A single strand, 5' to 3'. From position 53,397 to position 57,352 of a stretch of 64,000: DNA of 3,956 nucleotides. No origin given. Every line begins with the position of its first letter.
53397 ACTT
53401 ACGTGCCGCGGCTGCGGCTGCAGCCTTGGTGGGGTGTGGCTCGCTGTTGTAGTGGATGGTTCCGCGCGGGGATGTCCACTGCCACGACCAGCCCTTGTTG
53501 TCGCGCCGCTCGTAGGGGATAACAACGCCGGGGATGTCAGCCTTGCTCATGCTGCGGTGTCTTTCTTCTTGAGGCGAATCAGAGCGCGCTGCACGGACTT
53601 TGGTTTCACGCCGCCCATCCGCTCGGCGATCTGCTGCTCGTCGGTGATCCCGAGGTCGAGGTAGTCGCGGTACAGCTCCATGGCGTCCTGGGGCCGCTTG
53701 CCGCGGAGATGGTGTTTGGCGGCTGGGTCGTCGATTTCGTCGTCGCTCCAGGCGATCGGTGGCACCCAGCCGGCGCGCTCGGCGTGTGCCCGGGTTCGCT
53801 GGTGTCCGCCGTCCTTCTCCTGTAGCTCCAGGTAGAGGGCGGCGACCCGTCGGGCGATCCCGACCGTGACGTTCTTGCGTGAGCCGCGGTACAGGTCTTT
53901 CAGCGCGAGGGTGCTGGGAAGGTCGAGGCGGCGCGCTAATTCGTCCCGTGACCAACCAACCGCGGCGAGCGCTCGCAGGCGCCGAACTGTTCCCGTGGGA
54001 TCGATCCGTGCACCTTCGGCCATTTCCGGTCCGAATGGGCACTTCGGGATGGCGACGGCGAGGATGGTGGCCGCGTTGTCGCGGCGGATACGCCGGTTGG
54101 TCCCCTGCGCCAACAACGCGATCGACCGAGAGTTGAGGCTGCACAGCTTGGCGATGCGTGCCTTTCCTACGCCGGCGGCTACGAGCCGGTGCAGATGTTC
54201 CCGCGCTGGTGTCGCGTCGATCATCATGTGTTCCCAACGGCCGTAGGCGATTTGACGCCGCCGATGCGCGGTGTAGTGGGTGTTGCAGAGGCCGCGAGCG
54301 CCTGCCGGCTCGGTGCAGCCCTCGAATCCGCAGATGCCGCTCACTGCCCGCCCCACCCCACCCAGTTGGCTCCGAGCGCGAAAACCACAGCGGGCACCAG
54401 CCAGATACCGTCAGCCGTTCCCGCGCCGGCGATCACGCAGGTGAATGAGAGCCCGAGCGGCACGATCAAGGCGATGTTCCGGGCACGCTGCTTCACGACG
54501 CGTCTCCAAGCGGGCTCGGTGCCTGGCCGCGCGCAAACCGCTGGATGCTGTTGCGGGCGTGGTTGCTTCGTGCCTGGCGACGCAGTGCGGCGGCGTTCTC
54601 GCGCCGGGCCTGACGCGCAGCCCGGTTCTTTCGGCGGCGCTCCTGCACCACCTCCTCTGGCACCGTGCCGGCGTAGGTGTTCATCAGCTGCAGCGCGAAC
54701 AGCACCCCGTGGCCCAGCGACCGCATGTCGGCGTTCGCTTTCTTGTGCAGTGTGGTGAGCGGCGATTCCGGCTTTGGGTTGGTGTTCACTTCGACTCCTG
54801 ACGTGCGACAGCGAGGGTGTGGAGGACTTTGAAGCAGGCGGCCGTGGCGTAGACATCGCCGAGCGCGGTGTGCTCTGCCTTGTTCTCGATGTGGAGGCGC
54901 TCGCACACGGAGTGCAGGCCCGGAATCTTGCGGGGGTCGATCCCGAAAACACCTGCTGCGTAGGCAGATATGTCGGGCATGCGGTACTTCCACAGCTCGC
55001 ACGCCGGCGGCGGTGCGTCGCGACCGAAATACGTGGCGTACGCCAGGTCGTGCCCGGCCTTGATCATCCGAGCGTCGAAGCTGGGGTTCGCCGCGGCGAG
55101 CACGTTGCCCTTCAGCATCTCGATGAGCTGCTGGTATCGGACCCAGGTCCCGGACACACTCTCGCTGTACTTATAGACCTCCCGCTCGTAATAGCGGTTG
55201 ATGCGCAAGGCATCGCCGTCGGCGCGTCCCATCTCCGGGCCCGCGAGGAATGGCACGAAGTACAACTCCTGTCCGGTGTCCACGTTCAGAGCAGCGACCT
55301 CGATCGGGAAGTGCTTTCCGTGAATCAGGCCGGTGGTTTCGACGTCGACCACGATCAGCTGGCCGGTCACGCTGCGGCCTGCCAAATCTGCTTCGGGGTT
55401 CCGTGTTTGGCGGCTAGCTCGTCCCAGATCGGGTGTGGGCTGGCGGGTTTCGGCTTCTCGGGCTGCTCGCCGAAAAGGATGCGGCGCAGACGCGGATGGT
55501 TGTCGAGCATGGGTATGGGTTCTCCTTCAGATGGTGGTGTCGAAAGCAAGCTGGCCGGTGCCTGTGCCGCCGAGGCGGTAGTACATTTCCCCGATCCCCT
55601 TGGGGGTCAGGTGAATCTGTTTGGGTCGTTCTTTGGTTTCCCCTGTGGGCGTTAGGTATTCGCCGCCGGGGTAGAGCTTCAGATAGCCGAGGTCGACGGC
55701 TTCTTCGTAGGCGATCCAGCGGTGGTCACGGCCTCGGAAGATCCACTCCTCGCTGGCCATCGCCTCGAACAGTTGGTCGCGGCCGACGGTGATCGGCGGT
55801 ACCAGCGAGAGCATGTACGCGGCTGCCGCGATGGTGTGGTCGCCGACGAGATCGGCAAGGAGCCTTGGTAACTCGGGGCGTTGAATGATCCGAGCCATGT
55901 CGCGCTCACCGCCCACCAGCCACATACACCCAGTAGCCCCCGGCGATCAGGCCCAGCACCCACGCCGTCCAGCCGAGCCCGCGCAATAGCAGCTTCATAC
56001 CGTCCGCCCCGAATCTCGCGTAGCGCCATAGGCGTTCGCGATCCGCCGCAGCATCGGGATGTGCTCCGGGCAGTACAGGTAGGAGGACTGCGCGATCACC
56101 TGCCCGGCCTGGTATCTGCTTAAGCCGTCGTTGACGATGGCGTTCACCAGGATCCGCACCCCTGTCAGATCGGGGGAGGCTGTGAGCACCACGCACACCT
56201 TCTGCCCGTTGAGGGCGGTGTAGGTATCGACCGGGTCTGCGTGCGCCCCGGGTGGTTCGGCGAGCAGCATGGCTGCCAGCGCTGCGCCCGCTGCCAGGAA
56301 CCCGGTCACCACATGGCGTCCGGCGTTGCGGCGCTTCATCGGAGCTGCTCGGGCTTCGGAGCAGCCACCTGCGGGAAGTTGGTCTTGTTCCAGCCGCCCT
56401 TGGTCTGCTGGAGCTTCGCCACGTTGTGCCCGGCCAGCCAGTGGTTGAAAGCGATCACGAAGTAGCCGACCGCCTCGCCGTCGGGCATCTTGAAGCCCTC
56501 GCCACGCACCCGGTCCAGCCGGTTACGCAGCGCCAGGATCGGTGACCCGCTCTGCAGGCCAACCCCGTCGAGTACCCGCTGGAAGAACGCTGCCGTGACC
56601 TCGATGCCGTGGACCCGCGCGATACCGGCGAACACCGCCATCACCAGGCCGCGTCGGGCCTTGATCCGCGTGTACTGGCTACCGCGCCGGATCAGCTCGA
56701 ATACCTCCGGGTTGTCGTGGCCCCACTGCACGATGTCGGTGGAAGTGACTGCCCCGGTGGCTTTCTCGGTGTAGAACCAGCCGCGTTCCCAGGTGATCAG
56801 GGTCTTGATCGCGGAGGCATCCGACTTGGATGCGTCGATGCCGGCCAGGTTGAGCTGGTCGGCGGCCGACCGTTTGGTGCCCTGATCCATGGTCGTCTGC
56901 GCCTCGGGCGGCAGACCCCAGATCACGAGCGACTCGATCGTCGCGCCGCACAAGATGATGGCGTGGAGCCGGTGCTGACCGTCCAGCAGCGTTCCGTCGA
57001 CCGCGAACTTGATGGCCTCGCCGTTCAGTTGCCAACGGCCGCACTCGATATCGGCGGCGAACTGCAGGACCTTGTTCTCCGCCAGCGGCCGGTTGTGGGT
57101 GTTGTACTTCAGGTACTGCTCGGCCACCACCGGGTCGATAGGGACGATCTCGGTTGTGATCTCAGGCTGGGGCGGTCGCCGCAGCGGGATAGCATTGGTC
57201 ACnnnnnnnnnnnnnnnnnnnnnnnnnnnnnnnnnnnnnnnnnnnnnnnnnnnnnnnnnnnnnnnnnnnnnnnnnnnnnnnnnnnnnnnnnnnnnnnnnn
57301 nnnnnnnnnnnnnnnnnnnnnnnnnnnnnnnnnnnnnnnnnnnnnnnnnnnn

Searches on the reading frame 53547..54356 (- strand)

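Call 43: search_protein_families(library=phrogs, proteins=[window:53547-54356:-], max_evalue=0.001)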
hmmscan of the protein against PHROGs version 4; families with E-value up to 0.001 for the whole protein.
window:53547-54356:- (269 aa): 4 families
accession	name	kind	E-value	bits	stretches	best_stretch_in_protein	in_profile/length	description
phrog_1590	-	unknown function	2.5e-66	224.9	1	12-267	17-278/281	-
phrog_20467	-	DNA, RNA and nucleotide metabolism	5.5e-05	24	0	123-154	67-98/112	HNH endonuclease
phrog_6831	-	transcription regulation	0.00028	21.8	0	130-181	14-64/68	transcriptional regulator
phrog_5351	-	DNA, RNA and nucleotide metabolism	0.00044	21.5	1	8-34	8-34/171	HNH endonuclease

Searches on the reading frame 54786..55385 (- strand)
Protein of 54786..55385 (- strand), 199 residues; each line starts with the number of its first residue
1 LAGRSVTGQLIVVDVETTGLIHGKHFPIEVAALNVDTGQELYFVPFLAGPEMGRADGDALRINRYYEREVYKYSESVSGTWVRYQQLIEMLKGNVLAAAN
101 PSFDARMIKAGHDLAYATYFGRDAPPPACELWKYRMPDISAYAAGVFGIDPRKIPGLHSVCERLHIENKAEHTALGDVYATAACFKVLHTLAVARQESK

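Call 43: search_protein_families(library=phrogs, proteins=[window:54786-55385:-], max_evalue=0.001)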
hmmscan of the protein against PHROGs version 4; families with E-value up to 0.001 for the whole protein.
window:54786-55385:- (199 aa): 2 families
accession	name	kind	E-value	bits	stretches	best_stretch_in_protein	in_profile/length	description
phrog_192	-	DNA, RNA and nucleotide metabolism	3e-33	116.7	1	7-192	105-274/397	DNA polymerase exonuclease subunit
phrog_14632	-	DNA, RNA and nucleotide metabolism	2.9e-05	24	0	4-111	78-180/380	DNA polymerase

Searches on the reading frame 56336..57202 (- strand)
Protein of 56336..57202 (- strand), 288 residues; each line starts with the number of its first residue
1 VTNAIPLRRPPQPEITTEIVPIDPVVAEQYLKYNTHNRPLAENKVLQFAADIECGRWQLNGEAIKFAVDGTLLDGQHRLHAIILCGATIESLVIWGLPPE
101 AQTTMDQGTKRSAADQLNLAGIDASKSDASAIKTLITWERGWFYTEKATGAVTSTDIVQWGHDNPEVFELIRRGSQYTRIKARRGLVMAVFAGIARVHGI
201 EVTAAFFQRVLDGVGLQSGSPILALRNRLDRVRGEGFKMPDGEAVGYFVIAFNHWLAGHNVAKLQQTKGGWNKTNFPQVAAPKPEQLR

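Call 43: search_protein_families(library=phrogs, proteins=[window:56336-57202:-], max_evalue=0.001)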
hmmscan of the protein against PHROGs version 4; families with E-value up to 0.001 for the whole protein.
window:56336-57202:- (288 aa): 1 family
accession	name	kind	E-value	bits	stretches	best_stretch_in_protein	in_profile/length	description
phrog_5931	-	unknown function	1.1e-77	262.4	1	13-282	6-280/282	-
